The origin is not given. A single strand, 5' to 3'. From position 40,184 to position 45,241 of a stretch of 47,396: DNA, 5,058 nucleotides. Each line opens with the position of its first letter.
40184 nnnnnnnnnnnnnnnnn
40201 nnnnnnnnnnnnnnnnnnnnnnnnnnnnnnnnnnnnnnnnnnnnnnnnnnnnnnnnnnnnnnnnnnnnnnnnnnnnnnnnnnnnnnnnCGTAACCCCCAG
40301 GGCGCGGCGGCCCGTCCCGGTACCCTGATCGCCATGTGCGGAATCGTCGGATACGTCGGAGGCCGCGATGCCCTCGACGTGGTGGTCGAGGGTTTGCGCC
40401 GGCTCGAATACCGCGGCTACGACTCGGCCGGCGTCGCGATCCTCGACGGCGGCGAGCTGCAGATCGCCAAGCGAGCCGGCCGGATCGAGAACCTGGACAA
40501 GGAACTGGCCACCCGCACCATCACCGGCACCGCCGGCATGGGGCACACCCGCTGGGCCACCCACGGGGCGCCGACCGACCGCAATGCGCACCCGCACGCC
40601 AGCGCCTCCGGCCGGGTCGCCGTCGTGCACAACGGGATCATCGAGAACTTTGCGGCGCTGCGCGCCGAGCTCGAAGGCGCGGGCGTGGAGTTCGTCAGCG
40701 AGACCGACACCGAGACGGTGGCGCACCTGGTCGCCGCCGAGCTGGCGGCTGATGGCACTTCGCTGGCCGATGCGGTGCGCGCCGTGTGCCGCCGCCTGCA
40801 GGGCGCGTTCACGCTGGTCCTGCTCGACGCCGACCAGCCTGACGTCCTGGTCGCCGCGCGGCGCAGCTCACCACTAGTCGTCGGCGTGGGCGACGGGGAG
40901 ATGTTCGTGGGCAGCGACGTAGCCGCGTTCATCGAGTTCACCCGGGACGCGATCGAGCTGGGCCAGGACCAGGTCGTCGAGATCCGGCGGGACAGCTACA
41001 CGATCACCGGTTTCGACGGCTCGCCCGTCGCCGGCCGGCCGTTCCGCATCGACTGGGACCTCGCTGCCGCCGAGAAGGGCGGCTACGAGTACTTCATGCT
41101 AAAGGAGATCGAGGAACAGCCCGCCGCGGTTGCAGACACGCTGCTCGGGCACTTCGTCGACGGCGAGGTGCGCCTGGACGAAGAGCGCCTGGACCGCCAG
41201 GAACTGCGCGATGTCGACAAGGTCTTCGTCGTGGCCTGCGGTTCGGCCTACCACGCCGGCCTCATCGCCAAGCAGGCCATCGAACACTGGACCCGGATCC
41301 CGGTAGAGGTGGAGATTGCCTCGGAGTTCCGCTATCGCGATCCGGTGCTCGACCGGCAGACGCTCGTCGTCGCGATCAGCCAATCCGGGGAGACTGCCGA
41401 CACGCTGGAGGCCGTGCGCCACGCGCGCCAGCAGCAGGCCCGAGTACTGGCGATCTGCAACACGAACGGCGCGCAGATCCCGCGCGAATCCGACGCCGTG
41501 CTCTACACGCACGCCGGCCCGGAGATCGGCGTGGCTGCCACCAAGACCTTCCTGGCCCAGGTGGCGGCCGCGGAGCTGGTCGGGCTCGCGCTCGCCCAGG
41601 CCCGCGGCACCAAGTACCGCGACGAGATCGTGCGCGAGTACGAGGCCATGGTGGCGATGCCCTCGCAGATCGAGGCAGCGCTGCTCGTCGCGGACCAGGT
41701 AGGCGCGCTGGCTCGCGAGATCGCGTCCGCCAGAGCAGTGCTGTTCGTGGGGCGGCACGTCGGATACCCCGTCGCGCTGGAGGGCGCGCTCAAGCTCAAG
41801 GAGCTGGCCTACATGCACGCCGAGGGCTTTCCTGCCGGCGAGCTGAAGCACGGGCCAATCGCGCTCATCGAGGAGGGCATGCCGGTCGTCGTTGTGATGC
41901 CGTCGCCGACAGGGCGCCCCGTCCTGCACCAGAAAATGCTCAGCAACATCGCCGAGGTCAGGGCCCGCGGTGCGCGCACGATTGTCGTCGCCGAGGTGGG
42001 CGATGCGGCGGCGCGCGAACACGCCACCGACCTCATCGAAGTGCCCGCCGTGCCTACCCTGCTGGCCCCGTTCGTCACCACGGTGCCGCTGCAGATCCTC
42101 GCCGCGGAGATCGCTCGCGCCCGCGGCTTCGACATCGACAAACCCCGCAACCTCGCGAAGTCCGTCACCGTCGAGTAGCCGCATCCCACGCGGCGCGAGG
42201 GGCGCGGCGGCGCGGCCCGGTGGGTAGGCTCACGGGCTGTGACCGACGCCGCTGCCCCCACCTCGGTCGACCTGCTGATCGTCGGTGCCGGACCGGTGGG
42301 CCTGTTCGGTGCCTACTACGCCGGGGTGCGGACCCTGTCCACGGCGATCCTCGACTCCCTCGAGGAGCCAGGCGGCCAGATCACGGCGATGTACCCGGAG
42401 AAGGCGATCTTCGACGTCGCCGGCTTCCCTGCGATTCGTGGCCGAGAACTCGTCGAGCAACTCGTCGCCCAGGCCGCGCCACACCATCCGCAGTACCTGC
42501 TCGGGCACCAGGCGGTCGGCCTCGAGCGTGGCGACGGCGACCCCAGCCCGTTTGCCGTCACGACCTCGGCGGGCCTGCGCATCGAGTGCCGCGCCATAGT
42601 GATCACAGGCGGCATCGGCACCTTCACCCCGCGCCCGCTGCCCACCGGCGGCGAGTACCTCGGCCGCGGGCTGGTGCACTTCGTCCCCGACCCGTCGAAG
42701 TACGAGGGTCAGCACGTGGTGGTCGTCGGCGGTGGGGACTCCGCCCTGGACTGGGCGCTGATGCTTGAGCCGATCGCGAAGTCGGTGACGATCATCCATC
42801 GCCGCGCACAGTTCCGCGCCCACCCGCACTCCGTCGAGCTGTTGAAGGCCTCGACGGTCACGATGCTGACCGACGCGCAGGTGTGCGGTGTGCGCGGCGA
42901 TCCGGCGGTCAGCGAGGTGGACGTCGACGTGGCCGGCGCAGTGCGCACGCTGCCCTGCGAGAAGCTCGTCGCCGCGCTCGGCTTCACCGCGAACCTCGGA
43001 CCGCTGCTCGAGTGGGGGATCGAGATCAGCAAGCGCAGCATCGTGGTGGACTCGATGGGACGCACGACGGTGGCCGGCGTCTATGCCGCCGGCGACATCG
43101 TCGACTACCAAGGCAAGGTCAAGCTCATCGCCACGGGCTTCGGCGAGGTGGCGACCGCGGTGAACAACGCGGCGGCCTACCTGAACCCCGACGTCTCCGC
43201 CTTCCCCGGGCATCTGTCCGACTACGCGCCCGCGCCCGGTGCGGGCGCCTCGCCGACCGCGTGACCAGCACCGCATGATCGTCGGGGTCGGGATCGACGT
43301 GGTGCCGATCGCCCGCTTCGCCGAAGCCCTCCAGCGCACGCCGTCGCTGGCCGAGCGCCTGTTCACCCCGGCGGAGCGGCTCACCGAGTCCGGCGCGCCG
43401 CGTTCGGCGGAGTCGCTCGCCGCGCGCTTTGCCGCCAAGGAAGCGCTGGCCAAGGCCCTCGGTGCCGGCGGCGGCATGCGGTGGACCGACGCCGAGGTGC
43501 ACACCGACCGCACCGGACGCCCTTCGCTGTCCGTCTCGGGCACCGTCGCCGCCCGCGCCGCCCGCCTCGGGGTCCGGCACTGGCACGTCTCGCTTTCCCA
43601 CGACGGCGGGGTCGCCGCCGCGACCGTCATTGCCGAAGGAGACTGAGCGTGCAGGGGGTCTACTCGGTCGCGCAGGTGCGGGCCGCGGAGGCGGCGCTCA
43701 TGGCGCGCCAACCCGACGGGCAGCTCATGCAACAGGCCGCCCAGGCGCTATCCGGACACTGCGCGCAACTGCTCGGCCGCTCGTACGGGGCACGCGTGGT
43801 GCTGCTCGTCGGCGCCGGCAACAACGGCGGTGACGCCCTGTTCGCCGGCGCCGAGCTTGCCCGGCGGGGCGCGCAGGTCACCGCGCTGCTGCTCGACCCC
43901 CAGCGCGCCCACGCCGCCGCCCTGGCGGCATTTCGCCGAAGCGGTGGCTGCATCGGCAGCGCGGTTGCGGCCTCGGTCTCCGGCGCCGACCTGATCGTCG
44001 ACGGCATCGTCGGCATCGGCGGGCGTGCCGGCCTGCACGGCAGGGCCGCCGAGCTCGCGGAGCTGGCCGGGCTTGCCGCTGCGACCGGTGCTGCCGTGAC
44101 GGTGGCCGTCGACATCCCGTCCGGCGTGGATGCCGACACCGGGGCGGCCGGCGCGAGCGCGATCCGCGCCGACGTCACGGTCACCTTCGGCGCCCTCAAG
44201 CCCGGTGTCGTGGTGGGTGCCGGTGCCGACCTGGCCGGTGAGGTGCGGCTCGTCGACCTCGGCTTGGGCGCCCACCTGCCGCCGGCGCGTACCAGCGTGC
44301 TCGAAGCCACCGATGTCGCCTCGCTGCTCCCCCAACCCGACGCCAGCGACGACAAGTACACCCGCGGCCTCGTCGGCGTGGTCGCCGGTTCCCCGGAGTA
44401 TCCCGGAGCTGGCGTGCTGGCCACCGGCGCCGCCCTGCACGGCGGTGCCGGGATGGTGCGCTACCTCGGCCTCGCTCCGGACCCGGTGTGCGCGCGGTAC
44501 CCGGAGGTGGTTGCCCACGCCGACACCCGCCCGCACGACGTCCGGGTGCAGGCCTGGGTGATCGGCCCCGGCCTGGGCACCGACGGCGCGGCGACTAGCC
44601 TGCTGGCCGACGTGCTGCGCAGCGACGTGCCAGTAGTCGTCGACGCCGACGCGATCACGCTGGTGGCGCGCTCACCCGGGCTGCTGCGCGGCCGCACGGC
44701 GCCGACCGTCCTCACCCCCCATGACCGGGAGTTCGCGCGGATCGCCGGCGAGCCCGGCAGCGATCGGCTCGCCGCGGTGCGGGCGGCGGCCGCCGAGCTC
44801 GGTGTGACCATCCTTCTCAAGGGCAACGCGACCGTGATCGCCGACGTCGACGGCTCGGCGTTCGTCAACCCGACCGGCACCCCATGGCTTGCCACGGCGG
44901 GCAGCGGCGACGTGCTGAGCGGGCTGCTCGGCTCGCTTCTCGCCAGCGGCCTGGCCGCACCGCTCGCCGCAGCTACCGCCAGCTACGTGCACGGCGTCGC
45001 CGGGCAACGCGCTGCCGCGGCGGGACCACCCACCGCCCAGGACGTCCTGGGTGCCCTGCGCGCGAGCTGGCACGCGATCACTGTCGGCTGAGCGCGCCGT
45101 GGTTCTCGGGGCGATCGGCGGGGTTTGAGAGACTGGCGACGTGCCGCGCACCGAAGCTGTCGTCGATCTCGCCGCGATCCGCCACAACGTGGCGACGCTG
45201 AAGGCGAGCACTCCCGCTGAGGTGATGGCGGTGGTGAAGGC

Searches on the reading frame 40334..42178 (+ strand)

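Call 3: search_protein_families(library=pfam, proteins=[window:40334-42178:+], max_evalue=0.01)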
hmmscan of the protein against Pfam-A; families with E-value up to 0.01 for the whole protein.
window:40334-42178:+ (614 aa): 5 families
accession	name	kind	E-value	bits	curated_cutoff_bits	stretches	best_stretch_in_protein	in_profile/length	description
PF01380.27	SIS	-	2.1e-55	186.5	25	2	290-416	1-128/131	SIS domain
PF13522.11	GATase_6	-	4.3e-23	82.2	27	1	63-195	8-130/130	Glutamine amidotransferase domain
PF13537.11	GATase_7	-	2.9e-16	60.1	25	1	81-199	9-121/123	Glutamine amidotransferase domain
PF13580.11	SIS_2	-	0.0025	18.3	27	1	330-374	93-136/138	SIS domain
PF13230.11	GATase_4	-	0.0026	17.2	23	1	64-155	70-159/272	Glutamine amidotransferases class-II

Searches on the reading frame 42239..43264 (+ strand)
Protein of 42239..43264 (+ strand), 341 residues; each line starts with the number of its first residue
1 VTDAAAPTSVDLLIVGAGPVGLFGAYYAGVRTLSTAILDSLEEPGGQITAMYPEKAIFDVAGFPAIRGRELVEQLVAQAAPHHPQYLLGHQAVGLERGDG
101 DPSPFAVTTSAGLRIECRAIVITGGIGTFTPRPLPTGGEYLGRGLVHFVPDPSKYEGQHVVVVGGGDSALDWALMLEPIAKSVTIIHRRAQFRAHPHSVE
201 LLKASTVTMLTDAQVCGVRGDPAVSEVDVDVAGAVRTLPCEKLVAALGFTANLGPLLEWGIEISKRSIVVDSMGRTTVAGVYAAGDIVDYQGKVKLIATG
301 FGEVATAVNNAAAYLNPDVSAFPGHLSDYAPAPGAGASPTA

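Call 35: search_protein_families(library=pfam, proteins=[window:42239-43264:+], max_evalue=5)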
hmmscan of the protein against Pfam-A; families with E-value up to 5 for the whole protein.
window:42239-43264:+ (341 aa): 13 families
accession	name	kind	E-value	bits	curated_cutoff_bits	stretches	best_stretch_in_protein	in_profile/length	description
PF07992.20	Pyr_redox_2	-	1.1e-27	97.7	26.1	1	11-298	2-285/291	Pyridine nucleotide-disulphide oxidoreductase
PF13738.12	Pyr_redox_3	-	2.4e-17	63.6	30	1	104-285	113-305/305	Pyridine nucleotide-disulphide oxidoreductase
PF00070.33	Pyr_redox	-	8.5e-12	45.9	22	1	159-228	1-78/82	Pyridine nucleotide-disulphide oxidoreductase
PF03486.20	HI0933_like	-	7.7e-08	32.5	50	1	11-48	2-39/244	HI0933-like protein Rossmann domain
PF01946.23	Thi4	-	7.1e-05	22.6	26.2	1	8-47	16-56/235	Thi4 family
PF00890.30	FAD_binding_2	-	9.1e-05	22.2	20.4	1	11-49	1-39/414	FAD binding domain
PF13450.12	NAD_binding_8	-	0.00065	20.4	21.9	1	14-49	1-36/68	NAD(P)-binding Rossmann-like domain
PF01266.30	DAO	-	0.00077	19.5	27.9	2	11-46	1-37/353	FAD dependent oxidoreductase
PF01494.25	FAD_binding_3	-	0.005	16.5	22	2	10-41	2-33/349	FAD binding domain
PF12831.13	FAD_oxidored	-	0.0086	15.8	27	1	11-52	1-42/416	FAD dependent oxidoreductase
PF13241.12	NAD_binding_7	-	0.0093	17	22.1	1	155-205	5-54/104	Putative NAD(P)-binding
PF02839.19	CBM_5_12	-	0.13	12.7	26.2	1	281-293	7-19/44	Carbohydrate-binding module family 5/12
PF13434.12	Lys_Orn_oxgnase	-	0.15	11.6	21.3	1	112-195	143-228/339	L-lysine 6-monooxygenase/L-ornithine 5-monooxygenase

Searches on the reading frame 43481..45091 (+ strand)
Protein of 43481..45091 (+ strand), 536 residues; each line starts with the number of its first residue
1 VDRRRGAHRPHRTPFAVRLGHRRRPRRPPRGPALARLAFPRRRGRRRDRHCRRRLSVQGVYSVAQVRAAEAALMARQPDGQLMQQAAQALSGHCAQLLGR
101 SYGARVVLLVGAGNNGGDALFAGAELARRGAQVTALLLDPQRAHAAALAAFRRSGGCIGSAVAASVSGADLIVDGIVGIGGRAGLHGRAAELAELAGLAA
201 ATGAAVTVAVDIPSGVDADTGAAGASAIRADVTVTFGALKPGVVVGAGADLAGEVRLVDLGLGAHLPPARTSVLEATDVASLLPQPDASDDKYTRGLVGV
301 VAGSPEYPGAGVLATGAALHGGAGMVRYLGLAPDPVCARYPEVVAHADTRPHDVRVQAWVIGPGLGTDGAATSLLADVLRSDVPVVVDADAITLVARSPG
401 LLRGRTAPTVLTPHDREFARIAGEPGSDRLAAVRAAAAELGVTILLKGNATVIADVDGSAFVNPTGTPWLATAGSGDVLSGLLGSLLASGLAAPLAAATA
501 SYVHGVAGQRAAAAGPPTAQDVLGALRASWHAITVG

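Call 35: search_protein_families(library=pfam, proteins=[window:43481-45091:+], max_evalue=5)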
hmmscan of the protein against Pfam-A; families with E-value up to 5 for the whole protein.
window:43481-45091:+ (536 aa): 4 families
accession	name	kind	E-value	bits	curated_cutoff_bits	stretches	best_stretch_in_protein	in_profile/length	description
PF01256.23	Carb_kinase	-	2.6e-58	197.8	27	1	298-513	1-225/242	NAD(P)H-hydrate dehydratase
PF03853.21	YjeF_N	-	2e-34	119.4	24.9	1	81-242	3-169/169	YjeF-related protein N-terminus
PF02110.20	HK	-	0.003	17.4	27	1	428-514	139-225/247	Hydroxyethylthiazole kinase family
PF11684.13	DUF3280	-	0.17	12.6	30.1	0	47-109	32-85/138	Protein of unknown function (DUF2380)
